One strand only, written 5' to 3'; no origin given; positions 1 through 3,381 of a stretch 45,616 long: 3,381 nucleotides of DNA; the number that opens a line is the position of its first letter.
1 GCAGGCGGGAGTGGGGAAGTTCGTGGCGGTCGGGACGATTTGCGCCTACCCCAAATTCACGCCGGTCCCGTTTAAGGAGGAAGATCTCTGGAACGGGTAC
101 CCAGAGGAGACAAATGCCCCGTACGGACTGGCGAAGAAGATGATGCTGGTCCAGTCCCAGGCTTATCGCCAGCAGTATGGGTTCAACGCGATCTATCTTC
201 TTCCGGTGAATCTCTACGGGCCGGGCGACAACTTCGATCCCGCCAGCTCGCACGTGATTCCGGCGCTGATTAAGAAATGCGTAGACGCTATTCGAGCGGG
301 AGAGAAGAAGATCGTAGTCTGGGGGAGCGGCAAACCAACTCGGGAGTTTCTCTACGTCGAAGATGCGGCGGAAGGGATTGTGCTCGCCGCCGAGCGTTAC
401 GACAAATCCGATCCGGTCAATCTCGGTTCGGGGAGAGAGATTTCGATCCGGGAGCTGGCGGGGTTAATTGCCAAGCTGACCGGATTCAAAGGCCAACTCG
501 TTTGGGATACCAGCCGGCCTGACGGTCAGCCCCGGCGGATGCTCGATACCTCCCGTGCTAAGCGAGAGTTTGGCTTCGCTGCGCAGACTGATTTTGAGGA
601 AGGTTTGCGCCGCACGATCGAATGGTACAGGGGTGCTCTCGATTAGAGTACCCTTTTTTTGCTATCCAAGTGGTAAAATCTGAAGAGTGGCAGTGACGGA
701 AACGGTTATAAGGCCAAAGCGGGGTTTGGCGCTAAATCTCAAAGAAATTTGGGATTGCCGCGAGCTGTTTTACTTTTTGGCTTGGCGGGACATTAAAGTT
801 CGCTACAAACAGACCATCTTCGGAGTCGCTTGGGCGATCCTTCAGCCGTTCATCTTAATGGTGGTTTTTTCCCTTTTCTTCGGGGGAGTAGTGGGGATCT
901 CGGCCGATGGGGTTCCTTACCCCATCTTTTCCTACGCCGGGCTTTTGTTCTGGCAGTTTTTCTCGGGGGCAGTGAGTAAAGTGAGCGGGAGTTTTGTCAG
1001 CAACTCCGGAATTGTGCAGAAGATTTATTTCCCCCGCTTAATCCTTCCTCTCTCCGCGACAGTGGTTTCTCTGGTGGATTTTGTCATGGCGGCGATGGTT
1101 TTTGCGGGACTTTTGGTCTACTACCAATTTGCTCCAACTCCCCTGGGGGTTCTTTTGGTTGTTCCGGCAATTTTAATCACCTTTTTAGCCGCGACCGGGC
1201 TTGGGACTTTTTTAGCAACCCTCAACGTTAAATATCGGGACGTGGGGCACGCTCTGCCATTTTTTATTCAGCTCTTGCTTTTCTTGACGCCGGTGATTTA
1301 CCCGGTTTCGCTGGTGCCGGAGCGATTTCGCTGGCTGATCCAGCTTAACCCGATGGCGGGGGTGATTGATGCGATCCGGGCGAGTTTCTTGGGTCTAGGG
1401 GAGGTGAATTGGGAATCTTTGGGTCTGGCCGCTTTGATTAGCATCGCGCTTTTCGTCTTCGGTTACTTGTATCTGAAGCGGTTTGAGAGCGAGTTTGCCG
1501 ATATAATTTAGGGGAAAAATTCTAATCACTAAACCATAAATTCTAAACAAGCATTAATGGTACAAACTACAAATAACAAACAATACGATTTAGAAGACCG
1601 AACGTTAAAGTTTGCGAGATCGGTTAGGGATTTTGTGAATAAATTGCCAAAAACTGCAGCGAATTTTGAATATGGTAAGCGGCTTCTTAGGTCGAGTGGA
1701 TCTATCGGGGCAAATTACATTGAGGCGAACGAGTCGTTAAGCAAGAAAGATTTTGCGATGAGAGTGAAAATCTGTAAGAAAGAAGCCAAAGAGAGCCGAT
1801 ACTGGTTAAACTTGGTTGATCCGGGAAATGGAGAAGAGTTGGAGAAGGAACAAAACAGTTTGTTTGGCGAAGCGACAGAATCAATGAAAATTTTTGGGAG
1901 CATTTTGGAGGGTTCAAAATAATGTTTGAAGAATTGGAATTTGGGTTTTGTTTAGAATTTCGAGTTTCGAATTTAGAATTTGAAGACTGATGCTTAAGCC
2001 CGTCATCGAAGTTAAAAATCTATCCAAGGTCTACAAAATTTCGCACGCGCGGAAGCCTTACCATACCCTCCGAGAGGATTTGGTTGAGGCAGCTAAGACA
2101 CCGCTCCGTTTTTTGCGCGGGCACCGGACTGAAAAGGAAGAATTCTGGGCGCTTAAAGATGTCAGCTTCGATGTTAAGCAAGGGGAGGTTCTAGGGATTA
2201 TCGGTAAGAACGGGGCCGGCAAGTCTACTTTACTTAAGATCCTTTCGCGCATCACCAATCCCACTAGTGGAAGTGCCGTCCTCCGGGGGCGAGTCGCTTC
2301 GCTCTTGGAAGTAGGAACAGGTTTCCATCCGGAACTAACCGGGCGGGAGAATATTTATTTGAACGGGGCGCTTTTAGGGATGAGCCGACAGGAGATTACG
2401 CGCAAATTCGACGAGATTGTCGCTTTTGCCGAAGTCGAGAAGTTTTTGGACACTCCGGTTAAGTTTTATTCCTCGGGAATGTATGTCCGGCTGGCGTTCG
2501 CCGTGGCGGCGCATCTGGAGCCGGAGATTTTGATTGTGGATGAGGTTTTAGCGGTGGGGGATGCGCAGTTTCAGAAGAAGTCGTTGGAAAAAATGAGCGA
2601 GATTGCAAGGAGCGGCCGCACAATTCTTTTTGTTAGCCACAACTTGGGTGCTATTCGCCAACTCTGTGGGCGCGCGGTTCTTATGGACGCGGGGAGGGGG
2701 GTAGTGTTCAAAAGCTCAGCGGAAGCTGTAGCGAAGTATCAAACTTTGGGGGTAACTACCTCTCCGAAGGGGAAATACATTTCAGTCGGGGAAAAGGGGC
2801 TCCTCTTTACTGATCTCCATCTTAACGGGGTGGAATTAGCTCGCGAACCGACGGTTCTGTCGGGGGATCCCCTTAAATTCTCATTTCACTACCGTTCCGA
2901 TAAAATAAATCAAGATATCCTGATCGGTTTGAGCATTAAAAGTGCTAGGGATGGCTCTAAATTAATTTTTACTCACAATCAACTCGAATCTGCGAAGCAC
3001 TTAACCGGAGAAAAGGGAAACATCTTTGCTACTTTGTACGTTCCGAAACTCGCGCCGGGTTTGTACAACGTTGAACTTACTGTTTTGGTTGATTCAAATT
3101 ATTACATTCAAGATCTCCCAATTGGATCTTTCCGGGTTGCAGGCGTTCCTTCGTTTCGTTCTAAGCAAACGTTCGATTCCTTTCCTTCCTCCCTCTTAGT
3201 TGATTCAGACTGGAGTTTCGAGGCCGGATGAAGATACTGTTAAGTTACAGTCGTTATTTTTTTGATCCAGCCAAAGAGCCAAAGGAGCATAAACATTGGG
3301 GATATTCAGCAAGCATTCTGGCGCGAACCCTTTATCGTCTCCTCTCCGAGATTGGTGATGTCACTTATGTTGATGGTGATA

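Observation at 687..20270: Complete ABC-exporter-dependent glycan assembly line with terminator, ligase-like and DUF4012 components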

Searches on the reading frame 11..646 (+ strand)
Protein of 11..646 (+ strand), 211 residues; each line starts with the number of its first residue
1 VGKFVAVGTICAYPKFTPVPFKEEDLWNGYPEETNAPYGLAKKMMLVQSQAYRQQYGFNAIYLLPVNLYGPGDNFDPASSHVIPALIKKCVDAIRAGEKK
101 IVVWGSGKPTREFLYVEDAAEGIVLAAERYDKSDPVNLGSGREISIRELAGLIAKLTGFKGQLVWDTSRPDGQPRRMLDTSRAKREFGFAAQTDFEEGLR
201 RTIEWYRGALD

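Call 3: search_protein_families(library=pfam, proteins=[window:11-646:+], max_evalue=0.01)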
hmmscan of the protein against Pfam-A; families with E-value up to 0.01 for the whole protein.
window:11-646:+ (211 aa): 2 families
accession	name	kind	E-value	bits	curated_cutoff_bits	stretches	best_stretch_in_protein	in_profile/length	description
PF01370.27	Epimerase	-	2.1e-32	112.9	20.9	1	3-139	109-240/240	NAD dependent epimerase/dehydratase family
PF16363.11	GDP_Man_Dehyd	-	2.4e-20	73.7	27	1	3-202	123-332/332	GDP-mannose 4,6 dehydratase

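Call 52: search_protein_families(library=ncbifam, proteins=[window:11-646:+], max_evalue=0.00001)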
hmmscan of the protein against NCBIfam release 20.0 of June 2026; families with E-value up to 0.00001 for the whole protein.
window:11-646:+ (211 aa): 8 families
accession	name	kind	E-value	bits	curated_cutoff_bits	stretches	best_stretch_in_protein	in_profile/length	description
NF047922.1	GDPFucSynFcl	equivalog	7e-68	229.3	500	1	3-206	99-301/308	GDP-L-fucose synthase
TIGR01181.1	dTDP_gluc_dehyt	equivalog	3.2e-21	75.8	365.1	1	33-207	146-312/321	dTDP-glucose 4,6-dehydratase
TIGR04180.1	EDH_00030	hypoth_equivalog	1.9e-14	53.5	475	1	4-171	116-272/297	NAD-dependent 4,6-dehydratase LegB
NF007490.0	PRK10084.1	subfamily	1.1e-13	51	649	1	35-206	164-334/361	dTDP-glucose 4,6-dehydratase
TIGR01179.1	galE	equivalog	1.4e-12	47.1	262.3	1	7-206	119-325/332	UDP-glucose 4-epimerase GalE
NF007582.0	PRK10217.1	equivalog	1.8e-11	43.7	698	1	35-206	157-331/355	dTDP-glucose 4,6-dehydratase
NF011728.1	PRK15181.1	equivalog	9.6e-09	34.7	760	1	35-206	162-337/348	Vi polysaccharide biosynthesis UDP-N-acetylglucosaminuronic acid C-4 epimerase TviC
TIGR02197.1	heptose_epim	equivalog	4e-06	26.2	274.6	1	36-205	136-312/316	ADP-glyceromanno-heptose 6-epimerase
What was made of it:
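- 11..646 (+): GDP-L-fucose synthase (Fcl), C-terminal two-thirds; the gene is cut by the window start. NCBIfam GDPFucSynFcl E 7e-68, profile positions 99-301 of 308 (call 52).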

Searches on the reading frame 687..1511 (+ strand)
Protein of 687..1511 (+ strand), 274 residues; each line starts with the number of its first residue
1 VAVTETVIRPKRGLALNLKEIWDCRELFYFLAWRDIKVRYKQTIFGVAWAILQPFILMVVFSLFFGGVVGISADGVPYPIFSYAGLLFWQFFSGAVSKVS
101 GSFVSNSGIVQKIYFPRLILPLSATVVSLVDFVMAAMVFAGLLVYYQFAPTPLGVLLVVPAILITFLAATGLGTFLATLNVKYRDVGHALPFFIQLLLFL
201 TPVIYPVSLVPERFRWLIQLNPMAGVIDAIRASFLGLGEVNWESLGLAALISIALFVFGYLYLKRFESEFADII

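Call 3: search_protein_families(library=pfam, proteins=[window:687-1511:+], max_evalue=0.01)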
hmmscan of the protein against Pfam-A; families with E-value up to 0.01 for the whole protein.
window:687-1511:+ (274 aa): 2 families
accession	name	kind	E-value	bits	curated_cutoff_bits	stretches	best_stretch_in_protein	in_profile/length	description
PF01061.29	ABC2_membrane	-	2.2e-22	80.1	26.9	1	27-234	2-210/211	ABC-2 type transporter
PF12698.13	ABC2_membrane_3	-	0.00022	20.9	31.6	1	88-260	173-346/347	ABC-2 family transporter protein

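Call 13: search_protein_families(library=ncbifam, proteins=[window:687-1511:+], max_evalue=0.01)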
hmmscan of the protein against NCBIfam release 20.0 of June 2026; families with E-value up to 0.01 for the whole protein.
window:687-1511:+ (274 aa): 7 families
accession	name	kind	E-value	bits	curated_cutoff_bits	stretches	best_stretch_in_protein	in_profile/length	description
NF050109.1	galactan_ABC_perm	equivalog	4.2e-25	88.8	380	1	17-268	13-266/272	galactan export ABC transporter permease subunit Wzm/RfbD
NF050053.1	CapPschTportKpsM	equivalog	1.8e-09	38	300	1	29-236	6-219/257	capsule polysaccharide transporter KpsM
NF011648.0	PRK15066.1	subfamily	2.2e-08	33.9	225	1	49-265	27-251/257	ABC transporter permease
TIGR01247.1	drrB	subfamily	7.5e-07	29.1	223.05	1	46-255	12-226/236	daunorubicin resistance ABC transporter membrane protein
TIGR03861.1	phenyl_ABC_PedC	subfamily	3.5e-05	23.6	241.35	1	48-254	23-239/253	alcohol ABC transporter, permease protein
TIGR01291.1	nodJ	subfamily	3.8e-05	23.4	206.65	1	46-258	25-241/253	ABC-2 type transporter, NodJ family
NF011723.0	PRK15176.1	equivalog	0.0001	22.2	297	1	24-260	18-253/264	Vi polysaccharide ABC transporter inner membrane protein VexB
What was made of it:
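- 687..1511 (+): Wzm, ABC-2 permease. The best NCBIfam match is the galactan-export Wzm/RfbD permease (calls 3, 13).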

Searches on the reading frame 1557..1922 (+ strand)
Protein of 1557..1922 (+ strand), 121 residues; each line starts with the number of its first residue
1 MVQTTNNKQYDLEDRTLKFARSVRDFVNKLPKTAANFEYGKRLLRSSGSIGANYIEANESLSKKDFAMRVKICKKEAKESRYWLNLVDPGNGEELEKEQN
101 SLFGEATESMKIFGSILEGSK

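Call 3: search_protein_families(library=pfam, proteins=[window:1557-1922:+], max_evalue=0.01)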
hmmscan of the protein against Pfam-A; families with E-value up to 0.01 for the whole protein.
window:1557-1922:+ (121 aa): 1 family
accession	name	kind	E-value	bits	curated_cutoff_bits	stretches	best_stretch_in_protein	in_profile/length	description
PF05635.17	23S_rRNA_IVP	-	1.4e-12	48.2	33.8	1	14-91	7-83/106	23S rRNA-intervening sequence protein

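Call 52: search_protein_families(library=ncbifam, proteins=[window:1557-1922:+], max_evalue=0.00001)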
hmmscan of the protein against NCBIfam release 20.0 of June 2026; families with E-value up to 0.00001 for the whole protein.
window:1557-1922:+ (121 aa): 1 family
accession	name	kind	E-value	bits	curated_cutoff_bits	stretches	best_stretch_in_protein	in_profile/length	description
TIGR02436.1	TIGR02436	subfamily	7.1e-18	64.8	24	1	14-117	3-105/109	four helix bundle protein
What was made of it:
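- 1517..1981 (+): Cassette flanked by inverted repeats, carrying a four-helix-bundle / 23S_rRNA_IVP gene (1557-1922), inserted between wzm and wzt. Pfam 23S_rRNA_IVP E 1e-12 and TIGR02436 E 7e-18 (calls 3, 52).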

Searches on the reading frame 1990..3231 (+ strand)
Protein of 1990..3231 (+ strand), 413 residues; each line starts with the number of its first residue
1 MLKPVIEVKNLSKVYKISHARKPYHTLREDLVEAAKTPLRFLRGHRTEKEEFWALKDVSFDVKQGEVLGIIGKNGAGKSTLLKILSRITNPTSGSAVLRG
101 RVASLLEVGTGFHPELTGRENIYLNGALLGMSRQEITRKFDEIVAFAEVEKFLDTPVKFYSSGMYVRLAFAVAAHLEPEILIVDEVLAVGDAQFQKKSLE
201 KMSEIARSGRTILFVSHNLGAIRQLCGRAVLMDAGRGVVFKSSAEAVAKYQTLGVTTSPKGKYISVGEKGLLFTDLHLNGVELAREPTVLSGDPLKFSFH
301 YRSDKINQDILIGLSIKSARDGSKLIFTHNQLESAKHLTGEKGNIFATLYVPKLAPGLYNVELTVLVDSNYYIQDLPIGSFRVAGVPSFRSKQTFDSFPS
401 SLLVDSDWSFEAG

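Call 3: search_protein_families(library=pfam, proteins=[window:1990-3231:+], max_evalue=0.01)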
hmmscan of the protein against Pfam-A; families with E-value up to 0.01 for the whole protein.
window:1990-3231:+ (413 aa): 6 families
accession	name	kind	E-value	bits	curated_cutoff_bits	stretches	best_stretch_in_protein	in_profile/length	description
PF00005.33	ABC_tran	-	7.2e-23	82.1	25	1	55-186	1-135/137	ABC transporter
PF14524.12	Wzt_C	-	0.00015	22.2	30.4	1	267-366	6-106/143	Wzt C-terminal domain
PF13304.12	AAA_21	-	0.00019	22.1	27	1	69-88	3-22/304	AAA domain, putative AbiEii toxin, Type IV TA system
PF13175.12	AAA_15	-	0.00079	19.6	32.1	1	54-92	13-50/374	AAA ATPase domain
PF13555.12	AAA_29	-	0.0016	18.6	27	1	59-83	16-40/61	P-loop containing region of AAA domain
PF13476.12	AAA_23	-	0.0051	17.9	27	1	56-85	11-39/201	AAA domain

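Call 13: search_protein_families(library=ncbifam, proteins=[window:1990-3231:+], max_evalue=0.01)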
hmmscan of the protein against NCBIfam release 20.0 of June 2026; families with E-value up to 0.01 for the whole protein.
window:1990-3231:+ (413 aa): 187 families (the best 25 are shown)
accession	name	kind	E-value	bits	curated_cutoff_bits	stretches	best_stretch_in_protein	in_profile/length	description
NF010065.0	PRK13545.1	equivalog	2.8e-57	194.6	538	1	46-251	31-235/549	teichoic acids export protein ATP-binding subunit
NF050108.1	galactan_ABC_ATP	equivalog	6.4e-55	186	400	1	54-251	44-241/244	galactan export ABC transporter ATP-binding subunit Wzt/RfbE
NF010066.0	PRK13546.1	equivalog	3.2e-49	167.7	320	1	46-252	31-236/264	teichoic acids export ABC transporter ATP-binding subunit TagH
TIGR01188.1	drrA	subfamily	1.8e-35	122.7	312.45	1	50-245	4-210/302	daunorubicin resistance ABC transporter, ATP-binding protein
NF010060.0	PRK13537.1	equivalog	3.9e-27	95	521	1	50-239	26-226/314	nodulation factor ABC transporter ATP-binding protein NodI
NF033858.1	ABC2_perm_RbbA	equivalog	6.6e-27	93.8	1050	1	50-249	277-487/909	ribosome-associated ATPase/putative transporter RbbA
TIGR04521.1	ECF_ATPase_2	equivalog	1.2e-26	93.4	330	2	121-253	105-239/279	energy-coupling factor transporter ATPase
TIGR01288.1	nodI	equivalog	4e-24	85.2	424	1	55-239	20-215/303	nodulation factor ABC transporter ATP-binding protein NodI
NF010059.0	PRK13536.1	equivalog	6.4e-24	84.3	549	1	55-239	59-254/342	nodulation factor ABC transporter ATP-binding protein NodI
TIGR04520.1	ECF_ATPase_1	equivalog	1.8e-23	83.3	315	2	49-100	12-63/269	energy-coupling factor transporter ATPase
TIGR01166.1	cbiO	subfamily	5.4e-23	81.4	211.8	2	53-101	6-54/190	cobalt ABC transporter, ATP-binding protein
TIGR01186.1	proV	subfamily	2.3e-22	79.6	326.6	1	54-238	8-209/363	betaine/proline/choline family ABC transporter ATP-binding protein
TIGR02673.1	FtsE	equivalog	2.2e-21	76.5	264.85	2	49-101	12-64/214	cell division ATP-binding protein FtsE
TIGR03740.1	galliderm_ABC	subfamily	2.5e-21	76.4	309.75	1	54-235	15-200/223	lantibiotic protection ABC transporter ATP-binding subunit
TIGR02314.1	ABC_MetN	equivalog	3.3e-21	75.7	499.7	1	50-252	16-234/343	methionine ABC transporter ATP-binding protein MetN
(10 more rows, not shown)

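Call 15: search_solved_structures(query=window:1990-3231:+, max_evalue=0.001)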
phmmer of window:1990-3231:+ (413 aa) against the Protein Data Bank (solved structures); distinct sequences matched with E-value up to 0.001: 532 (the best 60 are shown).
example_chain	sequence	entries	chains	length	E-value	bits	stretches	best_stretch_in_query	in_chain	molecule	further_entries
8dku_A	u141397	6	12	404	2.2e-67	231.2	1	48-363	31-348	ABC transporter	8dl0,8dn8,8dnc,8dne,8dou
7k2t_A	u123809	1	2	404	5.5e-67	229.8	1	48-363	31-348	ABC transporter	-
6amx_A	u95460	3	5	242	2.5e-64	221.1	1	48-248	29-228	ABC transporter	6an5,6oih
6m96_A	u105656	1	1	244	6.7e-64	219.7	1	48-248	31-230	ABC transporter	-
6jbh_A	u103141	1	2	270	4e-53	184.2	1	50-251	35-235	TarH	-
7dd0_A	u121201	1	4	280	1.4e-52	182.4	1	50-251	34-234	Teichoic acids export ATP-binding protein TagH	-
9qhw_C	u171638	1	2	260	4.6e-46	160.9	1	53-236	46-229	ABC transporter ATP-binding protein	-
9qfx_C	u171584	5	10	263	4.8e-46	160.9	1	53-236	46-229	ABC transporter ATP-binding protein | Probable o-antigen/lipopolysaccharide transport ATP-binding protein ABC transporter RfbE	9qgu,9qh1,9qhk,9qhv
9qhx_C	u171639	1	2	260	1.2e-45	159.6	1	53-236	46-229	ABC transporter ATP-binding protein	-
9qhj_C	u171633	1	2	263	1.2e-45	159.5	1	53-236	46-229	Probable o-antigen/lipopolysaccharide transport ATP-binding protein ABC transporter RfbE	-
9cfl_B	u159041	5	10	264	6.5e-43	150.6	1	44-252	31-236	Teichoic acids export ATP-binding protein TagH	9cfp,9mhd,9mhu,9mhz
8tsi_A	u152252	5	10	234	6.5e-34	121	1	53-252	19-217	ABC transporter ATP-binding protein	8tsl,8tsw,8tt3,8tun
8tsh_A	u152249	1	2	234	1.7e-33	119.6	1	53-252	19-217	ABC transporter ATP-binding protein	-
7w01_A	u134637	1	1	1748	1.9e-28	102.9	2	28-236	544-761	Phospholipid-transporting ATPase ABCA3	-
7w02_A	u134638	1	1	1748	1.3e-27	100.3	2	28-236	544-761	Phospholipid-transporting ATPase ABCA3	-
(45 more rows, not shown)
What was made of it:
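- On ABC-transporter-dependent (Wzm/Wzt) glycan pathway with chain-end recognition: ABC_tran, plus phmmer to the solved A. aeolicus Wzt and to TagH/TarH and RfbE (calls 3, 13, 15).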

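Call 29: search_solved_structures(query=window:1990-3231:+, max_evalue=1e-60, show_alignments=1)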
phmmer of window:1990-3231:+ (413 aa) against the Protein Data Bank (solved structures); distinct sequences matched with E-value up to 1e-60: 4.
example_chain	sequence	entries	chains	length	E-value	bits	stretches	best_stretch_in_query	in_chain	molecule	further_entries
8dku_A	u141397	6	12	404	2.2e-67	231.2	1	48-363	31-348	ABC transporter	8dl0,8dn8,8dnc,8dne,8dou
7k2t_A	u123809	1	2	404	5.5e-67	229.8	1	48-363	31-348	ABC transporter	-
6amx_A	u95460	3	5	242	2.5e-64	221.1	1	48-248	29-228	ABC transporter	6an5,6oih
6m96_A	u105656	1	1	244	6.7e-64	219.7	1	48-248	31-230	ABC transporter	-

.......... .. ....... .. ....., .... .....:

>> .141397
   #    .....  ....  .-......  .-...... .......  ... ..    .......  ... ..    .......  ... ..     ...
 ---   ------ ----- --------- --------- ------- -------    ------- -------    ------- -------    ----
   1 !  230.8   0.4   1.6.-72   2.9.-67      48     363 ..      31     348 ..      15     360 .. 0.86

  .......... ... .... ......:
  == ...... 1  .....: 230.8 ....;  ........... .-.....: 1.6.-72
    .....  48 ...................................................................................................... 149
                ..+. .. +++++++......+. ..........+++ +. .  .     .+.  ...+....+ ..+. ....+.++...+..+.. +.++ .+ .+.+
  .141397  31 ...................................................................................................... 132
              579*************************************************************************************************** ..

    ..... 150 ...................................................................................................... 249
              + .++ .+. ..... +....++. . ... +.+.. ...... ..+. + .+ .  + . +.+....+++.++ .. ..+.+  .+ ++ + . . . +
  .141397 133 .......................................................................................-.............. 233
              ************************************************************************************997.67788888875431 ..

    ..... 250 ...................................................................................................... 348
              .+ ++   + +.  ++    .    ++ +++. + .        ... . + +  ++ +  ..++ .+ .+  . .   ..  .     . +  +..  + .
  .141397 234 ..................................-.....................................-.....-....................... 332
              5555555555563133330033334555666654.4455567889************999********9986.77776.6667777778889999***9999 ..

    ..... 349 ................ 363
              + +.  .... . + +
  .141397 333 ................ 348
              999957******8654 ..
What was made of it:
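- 1990..3231 (+): Wzt: ABC ATPase (aa ~48-248) plus a C-terminal carbohydrate-binding-type domain (aa ~250-413, nt 2737-3228). phmmer to A. aeolicus Wzt 8dku/7k2t at E 2e-67, aligned through chain residue 348 (calls 15, 29).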

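Call 82: find_related_loci(query=window:1990-3231:+, collection=metagenome_contigs, flank=8000)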
Query window:1990-3231:+ (413 aa) in metagenome_contigs; peptide patterns used: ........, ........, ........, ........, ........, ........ (x = any residue, [..] = any of these).
600 stretches matched a pattern (row limit reached: there are more); 589 encode a relative of the query (tblastn E <= 1e-3); the best 80 are kept; 80 distinct loci.
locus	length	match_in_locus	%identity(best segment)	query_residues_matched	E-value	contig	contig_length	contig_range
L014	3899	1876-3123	46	1-409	1e-112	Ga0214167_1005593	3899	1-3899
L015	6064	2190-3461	47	1-409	1e-108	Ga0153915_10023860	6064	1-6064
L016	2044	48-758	70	2-235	6e-114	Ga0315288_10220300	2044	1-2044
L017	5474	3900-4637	69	5-250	2e-107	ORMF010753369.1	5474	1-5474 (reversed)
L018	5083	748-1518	66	2-257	6e-107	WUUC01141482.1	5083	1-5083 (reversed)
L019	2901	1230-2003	64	2-258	6e-110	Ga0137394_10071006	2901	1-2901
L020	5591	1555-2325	68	1-254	1e-106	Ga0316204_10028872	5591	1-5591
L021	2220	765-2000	46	5-408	3e-112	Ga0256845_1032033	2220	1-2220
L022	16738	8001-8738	65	5-250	4e-106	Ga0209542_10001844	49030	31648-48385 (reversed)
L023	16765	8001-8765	64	1-252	3e-106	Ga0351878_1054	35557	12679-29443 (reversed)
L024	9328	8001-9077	50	1-359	5e-106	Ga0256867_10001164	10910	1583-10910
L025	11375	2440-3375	59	5-304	8e-106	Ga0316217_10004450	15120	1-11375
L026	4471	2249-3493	47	1-410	3e-106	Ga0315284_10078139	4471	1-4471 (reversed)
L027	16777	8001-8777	64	1-250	3e-105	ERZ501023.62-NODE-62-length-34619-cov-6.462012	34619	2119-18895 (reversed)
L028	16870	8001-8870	60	5-289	5e-105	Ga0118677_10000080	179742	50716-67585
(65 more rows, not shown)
